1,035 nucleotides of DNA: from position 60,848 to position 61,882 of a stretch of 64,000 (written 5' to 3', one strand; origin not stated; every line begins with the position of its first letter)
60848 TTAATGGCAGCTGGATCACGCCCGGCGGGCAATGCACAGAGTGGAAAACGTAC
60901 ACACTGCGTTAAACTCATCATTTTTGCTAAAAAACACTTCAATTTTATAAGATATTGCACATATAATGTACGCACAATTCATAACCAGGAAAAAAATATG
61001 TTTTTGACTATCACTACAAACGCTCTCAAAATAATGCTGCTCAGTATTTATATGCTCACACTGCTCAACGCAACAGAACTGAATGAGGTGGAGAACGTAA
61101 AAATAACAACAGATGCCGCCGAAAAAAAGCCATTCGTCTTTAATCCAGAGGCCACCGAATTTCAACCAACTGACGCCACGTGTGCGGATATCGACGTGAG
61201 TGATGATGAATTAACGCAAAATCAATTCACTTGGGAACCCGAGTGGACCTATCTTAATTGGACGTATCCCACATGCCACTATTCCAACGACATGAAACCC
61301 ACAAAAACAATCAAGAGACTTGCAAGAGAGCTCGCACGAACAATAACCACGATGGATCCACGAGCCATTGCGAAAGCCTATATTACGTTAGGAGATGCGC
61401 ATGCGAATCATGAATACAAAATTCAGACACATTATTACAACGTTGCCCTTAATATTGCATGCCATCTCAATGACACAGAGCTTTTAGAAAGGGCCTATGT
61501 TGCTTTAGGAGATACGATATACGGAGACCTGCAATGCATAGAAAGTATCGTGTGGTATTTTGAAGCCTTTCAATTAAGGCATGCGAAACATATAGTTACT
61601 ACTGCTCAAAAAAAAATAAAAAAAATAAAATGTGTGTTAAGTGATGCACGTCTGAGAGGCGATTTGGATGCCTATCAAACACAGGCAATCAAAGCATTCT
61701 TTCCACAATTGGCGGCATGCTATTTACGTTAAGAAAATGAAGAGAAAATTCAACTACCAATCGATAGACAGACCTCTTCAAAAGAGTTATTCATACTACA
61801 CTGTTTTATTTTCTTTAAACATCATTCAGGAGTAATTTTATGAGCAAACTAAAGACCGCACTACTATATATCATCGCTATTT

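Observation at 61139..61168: Near-canonical PAM2 motif (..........) just after the signal/anchor of a small helical-repeat protein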

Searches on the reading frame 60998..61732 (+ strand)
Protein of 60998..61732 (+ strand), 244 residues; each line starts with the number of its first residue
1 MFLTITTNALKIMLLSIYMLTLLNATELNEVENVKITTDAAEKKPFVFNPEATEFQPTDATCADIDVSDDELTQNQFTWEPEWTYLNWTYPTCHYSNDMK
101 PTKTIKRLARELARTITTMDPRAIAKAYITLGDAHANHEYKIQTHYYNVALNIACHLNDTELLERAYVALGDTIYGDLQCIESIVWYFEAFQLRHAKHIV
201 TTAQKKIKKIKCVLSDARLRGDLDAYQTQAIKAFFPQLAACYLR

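Call 6: search_protein_families(library=pfam, proteins=[window:60998-61732:+], max_evalue=1)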
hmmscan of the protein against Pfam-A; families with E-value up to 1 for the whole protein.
window:60998-61732:+ (244 aa): 1 family
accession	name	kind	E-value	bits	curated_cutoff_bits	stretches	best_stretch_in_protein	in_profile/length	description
PF25557.1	GAUT_1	-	0.16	12.7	22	0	187-233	18-64/77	Galacturonosyltransferase domain 1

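Call 7: search_protein_families(library=ncbifam, proteins=[window:60998-61732:+], max_evalue=1)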
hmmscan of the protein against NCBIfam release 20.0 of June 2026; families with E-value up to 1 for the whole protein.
window:60998-61732:+ (244 aa): 0 families

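Call 8: find_homologous_proteins(query=window:60998-61732:+, max_evalue=0.01)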
Query window:60998-61732:+ (244 aa): 1 proteins with E <= 0.01 among 494 candidates.
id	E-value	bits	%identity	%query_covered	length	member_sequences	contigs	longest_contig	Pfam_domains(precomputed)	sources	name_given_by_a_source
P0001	4.3e-154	529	100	95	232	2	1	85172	-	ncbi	ncbi:MAG: hypothetical protein V4482_00505 [Pseudomonadota bacterium]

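Call 10: find_encoding_contigs(protein=P0001, flank=10000)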
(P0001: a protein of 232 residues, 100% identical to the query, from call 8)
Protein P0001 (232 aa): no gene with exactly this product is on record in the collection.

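Call 22: search_protein_representatives(protein=window:60998-61732:+)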
Query: 244 residues. Proteins with E-value up to 0.001 (for the whole library): 28; up to 1e-10: 12; up to 1e-30: 7. The best 28 are listed.
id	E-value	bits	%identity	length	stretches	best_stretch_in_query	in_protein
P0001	1.4e-154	528.7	100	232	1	13-244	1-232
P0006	2.5e-52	194.1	44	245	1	9-243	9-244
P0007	3.5e-51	190.3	46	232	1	3-243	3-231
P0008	4.3e-45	170.4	45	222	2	81-243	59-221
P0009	6.2e-41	156.8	38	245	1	7-238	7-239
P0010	4.3e-32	127.9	52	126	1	119-237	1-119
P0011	1.9e-31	125.8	29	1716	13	120-192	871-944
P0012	6.6e-27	110.9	30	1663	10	125-194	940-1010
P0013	7.8e-16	74.7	34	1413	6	120-193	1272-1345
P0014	1.1e-12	64.4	34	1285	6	119-178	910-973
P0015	3.3e-11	59.5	41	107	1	1-103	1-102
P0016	7.9e-11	58.3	30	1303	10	125-194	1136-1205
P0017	1.3e-09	54.4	32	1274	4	125-209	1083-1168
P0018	3.1e-08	49.8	31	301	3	120-217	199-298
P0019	5.7e-08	49.0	31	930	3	95-201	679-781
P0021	3.7e-07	46.3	32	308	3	120-198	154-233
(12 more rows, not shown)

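Call 23: predict_structure(protein=window:60998-61732:+)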
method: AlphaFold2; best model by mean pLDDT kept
length: 244 residues; sequences in the alignment: 1
mean_pLDDT: 44.9   pTM: 0.37
mean pLDDT of the five models: 44.9, 42.9, 42.9, 42.9, 40.4
residues with pLDDT >= 90: 0; 70-90: 21; 50-70: 56; < 50: 167
segments of 3 or more residues with pLDDT < 50: 25-118, 176-244
pLDDT, mean of each block of 10 residues (from residue 1): 73 79 47 30 29 29 37 35 30 35 35 43 67 56 58 65 67 49 35 34 33 33 37 43 40
secondary structure, 60 per line:
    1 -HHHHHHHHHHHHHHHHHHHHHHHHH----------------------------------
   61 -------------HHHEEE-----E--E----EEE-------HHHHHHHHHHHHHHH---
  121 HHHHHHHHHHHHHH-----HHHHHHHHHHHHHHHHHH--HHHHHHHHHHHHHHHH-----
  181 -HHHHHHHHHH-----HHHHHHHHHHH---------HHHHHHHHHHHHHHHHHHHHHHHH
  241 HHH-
elements in order: H2-26 E77-79 E93-95 H103-117 H121-134 H140-157 H160-175 H182-191 H197-207 H217-243

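Call 27: find_homologous_proteins(query=A1, max_evalue=0.001)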
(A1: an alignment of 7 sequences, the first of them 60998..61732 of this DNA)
Query A1 (7 sequences) (244 aa, profile of the alignment): 4 proteins with E <= 0.001 among 8000 candidates.
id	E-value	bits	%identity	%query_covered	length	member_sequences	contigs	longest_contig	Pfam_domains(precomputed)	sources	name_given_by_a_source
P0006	1.0e-110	387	43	96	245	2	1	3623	-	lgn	-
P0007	2.5e-107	376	43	100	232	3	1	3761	-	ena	-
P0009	5.6e-104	365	37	98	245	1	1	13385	-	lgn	-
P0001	4.0e-103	362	100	95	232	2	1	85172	-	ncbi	ncbi:MAG: hypothetical protein V4482_00505 [Pseudomonadota bacterium]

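Call 28: find_encoding_contigs(protein=P0009, flank=10000)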
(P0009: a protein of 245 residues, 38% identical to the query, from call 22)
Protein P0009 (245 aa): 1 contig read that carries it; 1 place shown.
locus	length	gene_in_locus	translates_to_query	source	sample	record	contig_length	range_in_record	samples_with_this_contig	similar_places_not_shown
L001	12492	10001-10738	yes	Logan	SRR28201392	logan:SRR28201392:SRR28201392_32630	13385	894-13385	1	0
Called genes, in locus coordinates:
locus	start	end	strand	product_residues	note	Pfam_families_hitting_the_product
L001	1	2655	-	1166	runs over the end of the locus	PF00196:GerE, PF00931:NB-ARC, PF13401:AAA_22 (faint), PF07719:TPR_2 (faint), PF13424:TPR_12 (weak), PF17874:TPR_MalT (weak)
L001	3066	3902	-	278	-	PF02195:ParB_N, PF17762:HTH_ParB, PF23552:ParB_C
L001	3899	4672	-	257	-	PF00142:Fer4_NifH, PF01656:CbiA, PF02374:ArsA_ATPase (weak), PF06564:CBP_BcsQ, PF09140:MipZ, PF10609:ParA, PF13614:AAA_31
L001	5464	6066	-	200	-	PF02527:GidB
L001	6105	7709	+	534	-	PF07167:PhaC_N, PF00561:Abhydrolase_1 (weak)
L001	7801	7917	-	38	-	-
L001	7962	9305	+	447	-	PF00999:Na_H_Exchanger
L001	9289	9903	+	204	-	PF01351:RNase_HII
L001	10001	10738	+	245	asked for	-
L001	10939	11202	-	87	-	-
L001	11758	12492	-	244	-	?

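Call 29: find_encoding_contigs(protein=P0006, flank=10000)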
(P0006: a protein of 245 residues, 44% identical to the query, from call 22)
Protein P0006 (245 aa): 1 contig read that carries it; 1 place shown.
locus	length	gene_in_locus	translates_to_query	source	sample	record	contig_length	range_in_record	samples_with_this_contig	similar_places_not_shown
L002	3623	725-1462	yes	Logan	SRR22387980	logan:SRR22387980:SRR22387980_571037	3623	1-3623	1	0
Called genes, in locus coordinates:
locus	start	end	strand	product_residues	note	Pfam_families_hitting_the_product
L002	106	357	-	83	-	-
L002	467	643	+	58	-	-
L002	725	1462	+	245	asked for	-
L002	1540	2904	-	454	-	-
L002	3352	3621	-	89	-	?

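Call 30: find_encoding_contigs(protein=P0007, flank=10000)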
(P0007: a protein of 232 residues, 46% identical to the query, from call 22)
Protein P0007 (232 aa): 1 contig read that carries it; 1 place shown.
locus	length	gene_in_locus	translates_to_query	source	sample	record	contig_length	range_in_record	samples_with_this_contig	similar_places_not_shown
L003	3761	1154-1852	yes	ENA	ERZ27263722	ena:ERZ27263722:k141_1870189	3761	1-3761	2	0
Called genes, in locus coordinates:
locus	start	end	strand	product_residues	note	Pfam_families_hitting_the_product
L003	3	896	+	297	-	?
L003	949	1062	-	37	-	-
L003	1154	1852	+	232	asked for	-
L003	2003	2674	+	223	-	-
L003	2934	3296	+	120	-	-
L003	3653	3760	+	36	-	?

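Call 36: find_related_loci(query=A2, collection=genome_contigs, flank=10000)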
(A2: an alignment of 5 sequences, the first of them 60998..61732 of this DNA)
Query A2 (244 aa) in genome_contigs; peptide patterns used: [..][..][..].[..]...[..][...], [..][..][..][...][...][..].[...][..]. (x = any residue, [..] = any of these).
29 stretches matched a pattern, but none encodes a relative of the query by tblastn (E <= 1e-3).

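Call 39: search_protein_families(library=pfam, proteins=[L003:2003-2674:+, L002:1540-2904:-, L001:11758-12492:-], max_evalue=0.01)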
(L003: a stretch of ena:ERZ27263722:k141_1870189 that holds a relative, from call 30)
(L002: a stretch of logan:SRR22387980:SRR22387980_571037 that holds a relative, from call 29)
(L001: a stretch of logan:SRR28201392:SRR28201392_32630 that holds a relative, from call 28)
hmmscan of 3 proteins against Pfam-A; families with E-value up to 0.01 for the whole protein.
L003:2003-2674:+ (223 aa): 0 families

L002:1540-2904:- (454 aa): 0 families

L001:11758-12492:- (244 aa): 0 families

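Call 47: find_related_loci(query=A2, collection=metagenome_contigs, flank=10000)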
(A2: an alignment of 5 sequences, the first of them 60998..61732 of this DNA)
Query A2 (244 aa) in metagenome_contigs; peptide patterns used: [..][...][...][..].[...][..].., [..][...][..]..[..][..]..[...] (x = any residue, [..] = any of these).
364 stretches matched a pattern, but none encodes a relative of the query by tblastn (E <= 1e-3).

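Call 55: search_solved_structures(query=A1, max_evalue=1)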
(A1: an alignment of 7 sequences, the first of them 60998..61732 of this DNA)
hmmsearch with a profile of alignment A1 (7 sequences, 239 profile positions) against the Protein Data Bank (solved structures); distinct sequences matched with E-value up to 1: 20.
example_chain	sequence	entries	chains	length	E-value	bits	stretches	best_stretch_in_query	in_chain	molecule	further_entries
9qhc_A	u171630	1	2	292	0.0089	18.8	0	120-189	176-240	Engineered tetratricopeptide repeat protein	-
7obi_A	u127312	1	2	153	0.021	17.5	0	165-223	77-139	CTPR-rv4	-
3ro2_A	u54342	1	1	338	0.06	16.1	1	117-188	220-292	G-protein-signaling modulator 2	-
4g2v_A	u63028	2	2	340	0.061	16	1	117-188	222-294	G-protein-signaling modulator 2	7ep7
6vfj_B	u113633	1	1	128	0.083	15.6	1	113-203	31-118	I53_dn5B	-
3ro3_A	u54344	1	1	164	0.098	15.3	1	121-188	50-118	G-protein-signaling modulator 2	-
4jhr_A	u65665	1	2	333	0.1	15.3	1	117-188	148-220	G-protein-signaling modulator 2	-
3sf4_A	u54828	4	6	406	0.11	15.2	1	118-188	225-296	G-protein-signaling modulator 2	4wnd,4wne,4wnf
4wng_A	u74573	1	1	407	0.11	15.2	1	118-188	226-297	G-protein-signaling modulator 2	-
6hc2_A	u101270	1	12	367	0.11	15.1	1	118-188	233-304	G-protein-signaling modulator 2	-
5a6c_A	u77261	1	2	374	0.12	15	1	118-188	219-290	G-PROTEIN-SIGNALING MODULATOR 2, AFADIN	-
1na0_A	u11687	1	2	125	0.14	14.8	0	114-189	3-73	designed protein CTPR3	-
1na3_A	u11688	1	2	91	0.15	14.7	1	114-191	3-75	designed protein CTPR2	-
9qhb_A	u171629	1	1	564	0.49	13.1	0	120-189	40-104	Engineered tetratricopeptide repeat protein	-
2vkj_A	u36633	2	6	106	0.57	12.8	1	159-209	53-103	TM1634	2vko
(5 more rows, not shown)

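Call 57: predict_structure(alignment_id=A1)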
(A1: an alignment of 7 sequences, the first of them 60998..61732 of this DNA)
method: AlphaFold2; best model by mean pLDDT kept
length: 244 residues; sequences in the alignment: 7
mean_pLDDT: 68.7   pTM: 0.62
mean pLDDT of the five models: 68.7, 67.7, 67.6, 66.7, 65.5
residues with pLDDT >= 90: 63; 70-90: 82; 50-70: 27; < 50: 72
segments of 3 or more residues with pLDDT < 50: 1-5, 22-87
pLDDT, mean of each block of 10 residues (from residue 1): 51 61 39 28 38 38 31 31 44 68 86 79 89 84 84 82 93 72 92 90 91 88 90 93 86
secondary structure, 60 per line:
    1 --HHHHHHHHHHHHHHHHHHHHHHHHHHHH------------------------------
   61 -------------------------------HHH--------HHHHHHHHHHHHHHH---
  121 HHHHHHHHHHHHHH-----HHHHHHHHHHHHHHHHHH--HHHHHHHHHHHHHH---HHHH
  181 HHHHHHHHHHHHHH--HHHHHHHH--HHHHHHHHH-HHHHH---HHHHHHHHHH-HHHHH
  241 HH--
elements in order: H3-30 H103-117 H121-134 H140-157 H160-173 H177-194 H197-204 H207-215 H217-221 H225-234 H236-242

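Call 58: search_protein_families(library=pfam, proteins=[P0011, P0013, P0018, P0021], max_evalue=0.001)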
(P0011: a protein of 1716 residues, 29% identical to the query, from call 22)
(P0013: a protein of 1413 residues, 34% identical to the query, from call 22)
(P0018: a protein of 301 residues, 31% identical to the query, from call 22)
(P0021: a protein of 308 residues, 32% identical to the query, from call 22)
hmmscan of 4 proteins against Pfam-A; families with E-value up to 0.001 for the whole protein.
P0011 (1716 aa): 2 families
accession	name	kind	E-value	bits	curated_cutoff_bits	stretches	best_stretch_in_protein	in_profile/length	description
PF13424.12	TPR_12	-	3.3e-09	37.2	30.1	0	915-986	2-76/77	Tetratricopeptide repeat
PF13646.12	HEAT_2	-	5.3e-09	36.7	27.7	0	1451-1513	6-61/88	HEAT repeats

P0013 (1413 aa): 2 families
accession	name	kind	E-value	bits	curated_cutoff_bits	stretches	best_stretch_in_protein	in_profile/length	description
PF13424.12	TPR_12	-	1.2e-11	45.1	30.1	0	1252-1306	18-75/77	Tetratricopeptide repeat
PF13646.12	HEAT_2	-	0.00022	21.9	27.7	0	1264-1323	5-56/88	HEAT repeats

P0018 (301 aa): 1 family
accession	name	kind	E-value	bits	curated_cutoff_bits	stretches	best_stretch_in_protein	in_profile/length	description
PF13424.12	TPR_12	-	1.5e-07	31.9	30.1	0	226-274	25-74/77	Tetratricopeptide repeat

P0021 (308 aa): 5 families
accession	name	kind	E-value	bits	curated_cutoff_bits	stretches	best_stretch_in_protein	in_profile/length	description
PF13424.12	TPR_12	-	5.9e-11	42.8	30.1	0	9-71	6-72/77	Tetratricopeptide repeat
PF13646.12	HEAT_2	-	1.7e-07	31.9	27.7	0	186-250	5-60/88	HEAT repeats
PF13176.12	TPR_7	-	9.5e-05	22.6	27.9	0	46-73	1-30/36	Tetratricopeptide repeat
PF17874.7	TPR_MalT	-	0.0003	20.6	45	0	184-290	26-131/336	MalT-like TPR region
PF12367.13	PFO_beta_C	-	0.00074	20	24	0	139-162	10-33/66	Pyruvate ferredoxin oxidoreductase beta subunit C terminal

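Call 60: fold_search(model_id=the predicted structure, library=pdb)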
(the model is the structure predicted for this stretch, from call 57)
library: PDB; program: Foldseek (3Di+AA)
matches with E <= 10: 957; with E <= 0.001: 0
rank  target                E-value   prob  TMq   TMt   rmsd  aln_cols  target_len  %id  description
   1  3ro3_A                1.2e-02  1.00  0.35  0.51   7.7       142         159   20  crystal structure of LGN/mInscuteable complex (released 2012-03-07)
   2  3sf4_A                1.4e-02  1.00  0.39  0.28   5.2       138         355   17  Crystal structure of the complex between the conserved cell polarity proteins Inscuteable and LGN (released 2011-11-23)
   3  3sf4_C                2.0e-02  1.00  0.40  0.30   4.8       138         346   16  Crystal structure of the complex between the conserved cell polarity proteins Inscuteable and LGN (released 2011-11-23)
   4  6hc2_E                2.2e-02  1.00  0.39  0.27   5.1       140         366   16  Crystal structure of NuMA/LGN hetero-hexamers (released 2019-05-29)
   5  3ro2_A                2.4e-02  1.00  0.39  0.29   6.8       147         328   16  Structures of the LGN/NuMA complex (released 2012-03-07)
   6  6vfh_A                2.4e-02  1.00  0.31  0.58   3.5       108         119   24  De novo designed tetrahedral nanoparticle T33_dn10 (released 2020-08-12)
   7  5a6c_A                2.5e-02  1.00  0.38  0.27   5.2       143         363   17  Concomitant binding of Afadin to LGN and F-actin directs planar spindle orientation (released 2015-12-30)
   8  4g2v_A                2.6e-02  1.00  0.34  0.27   8.0       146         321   20  Structure complex of LGN binding with FRMPD1 (released 2013-01-23)
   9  4wnd_A                2.6e-02  1.00  0.29  0.22  10.8       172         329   13  Crystal structure of the TPR domain of LGN in complex with Frmpd4/Preso1 at 1.5 Angstrom resolution (released 2015-09-16)
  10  6hc2_C                2.8e-02  1.00  0.40  0.28   4.9       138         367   17  Crystal structure of NuMA/LGN hetero-hexamers (released 2019-05-29)
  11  6hc2_A                2.8e-02  1.00  0.40  0.28   5.0       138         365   17  Crystal structure of NuMA/LGN hetero-hexamers (released 2019-05-29)
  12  6hc2_S                3.0e-02  1.00  0.40  0.28   5.0       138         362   17  Crystal structure of NuMA/LGN hetero-hexamers (released 2019-05-29)
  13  6vfk_A                3.0e-02  1.00  0.33  0.60   4.2       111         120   25  De novo designed tetrahedral nanoparticle T33_dn10 displaying 4 copies of BG505-SOSIP trimer on the surface (released 2020-07-22)
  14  5a7d_H                3.2e-02  1.00  0.35  0.25   6.8       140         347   18  Tetrameric assembly of LGN with Inscuteable (released 2016-08-03)
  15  4a1s_B                3.4e-02  1.00  0.42  0.31   6.5       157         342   13  Crystallographic structure of the Pins:Insc complex (released 2012-03-28)
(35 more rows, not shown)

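Call 67: find_encoding_contigs(protein=P0008, flank=10000)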
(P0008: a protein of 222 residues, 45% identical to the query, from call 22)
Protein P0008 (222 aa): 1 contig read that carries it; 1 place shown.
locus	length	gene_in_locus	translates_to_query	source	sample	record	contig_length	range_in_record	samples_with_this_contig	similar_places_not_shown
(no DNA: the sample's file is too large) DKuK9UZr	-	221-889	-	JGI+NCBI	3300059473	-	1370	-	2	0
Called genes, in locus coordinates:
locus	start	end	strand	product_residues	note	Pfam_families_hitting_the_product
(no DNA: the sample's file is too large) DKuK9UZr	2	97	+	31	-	?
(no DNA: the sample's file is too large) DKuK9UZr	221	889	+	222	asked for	PF07145:PAM2 (faint)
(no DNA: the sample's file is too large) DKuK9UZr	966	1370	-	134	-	?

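Call 68: find_encoding_contigs(protein=P0015, flank=10000)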
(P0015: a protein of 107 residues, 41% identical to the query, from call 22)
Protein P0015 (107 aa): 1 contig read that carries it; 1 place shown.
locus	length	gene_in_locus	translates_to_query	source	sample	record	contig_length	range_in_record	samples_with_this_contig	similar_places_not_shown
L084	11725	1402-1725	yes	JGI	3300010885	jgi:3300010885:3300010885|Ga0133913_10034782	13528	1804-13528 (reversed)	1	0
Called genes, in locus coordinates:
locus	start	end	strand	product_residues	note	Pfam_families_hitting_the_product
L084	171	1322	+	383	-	-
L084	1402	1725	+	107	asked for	-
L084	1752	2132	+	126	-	-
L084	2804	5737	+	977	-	PF00133:tRNA-synt_1, PF09334:tRNA-synt_1g, PF01406:tRNA-synt_1e (weak), PF08264:Anticodon_1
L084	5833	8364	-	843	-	-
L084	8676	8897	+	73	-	-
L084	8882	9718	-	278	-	PF00702:Hydrolase (faint), PF13344:Hydrolase_6, PF13242:Hydrolase_like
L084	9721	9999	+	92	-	-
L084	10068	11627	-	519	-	PF00612:IQ (faint)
